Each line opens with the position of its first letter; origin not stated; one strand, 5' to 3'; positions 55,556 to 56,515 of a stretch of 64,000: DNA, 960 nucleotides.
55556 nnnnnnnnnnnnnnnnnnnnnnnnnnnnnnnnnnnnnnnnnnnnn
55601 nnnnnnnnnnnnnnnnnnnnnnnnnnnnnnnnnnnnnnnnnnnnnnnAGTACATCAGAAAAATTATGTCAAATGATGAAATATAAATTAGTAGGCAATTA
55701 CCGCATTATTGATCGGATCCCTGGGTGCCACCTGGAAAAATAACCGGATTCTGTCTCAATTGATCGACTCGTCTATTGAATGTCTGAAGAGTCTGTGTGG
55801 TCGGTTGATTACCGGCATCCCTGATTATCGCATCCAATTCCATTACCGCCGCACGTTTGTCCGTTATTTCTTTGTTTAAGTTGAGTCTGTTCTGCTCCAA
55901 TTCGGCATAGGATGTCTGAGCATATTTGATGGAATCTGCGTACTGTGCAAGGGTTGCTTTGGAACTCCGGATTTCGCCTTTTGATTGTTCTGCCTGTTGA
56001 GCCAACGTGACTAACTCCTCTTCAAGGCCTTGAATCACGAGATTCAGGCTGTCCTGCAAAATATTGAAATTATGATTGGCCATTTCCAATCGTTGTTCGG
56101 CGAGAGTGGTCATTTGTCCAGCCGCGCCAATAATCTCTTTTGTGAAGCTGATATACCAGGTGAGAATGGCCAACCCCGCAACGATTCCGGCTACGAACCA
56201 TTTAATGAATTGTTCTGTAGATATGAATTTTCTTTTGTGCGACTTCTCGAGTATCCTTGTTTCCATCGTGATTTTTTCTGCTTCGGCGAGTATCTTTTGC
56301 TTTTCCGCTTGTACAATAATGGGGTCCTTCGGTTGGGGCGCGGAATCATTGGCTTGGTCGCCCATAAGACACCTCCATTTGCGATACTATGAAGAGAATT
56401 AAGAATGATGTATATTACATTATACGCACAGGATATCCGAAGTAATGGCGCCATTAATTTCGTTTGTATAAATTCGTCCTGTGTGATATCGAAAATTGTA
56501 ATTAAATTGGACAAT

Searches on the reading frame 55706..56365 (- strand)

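Call 70: search_protein_families(library=pfam, proteins=[window:55706-56365:-], max_evalue=0.001)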
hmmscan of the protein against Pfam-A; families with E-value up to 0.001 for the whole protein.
window:55706-56365:- (219 aa): 1 family
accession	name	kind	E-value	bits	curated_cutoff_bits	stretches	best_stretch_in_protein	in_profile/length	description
PF10473.14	CENP-F_leu_zip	-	0.00034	21.1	34.5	1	107-184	29-106/140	Leucine-rich repeats of kinetochore protein Cenp-F/LEK1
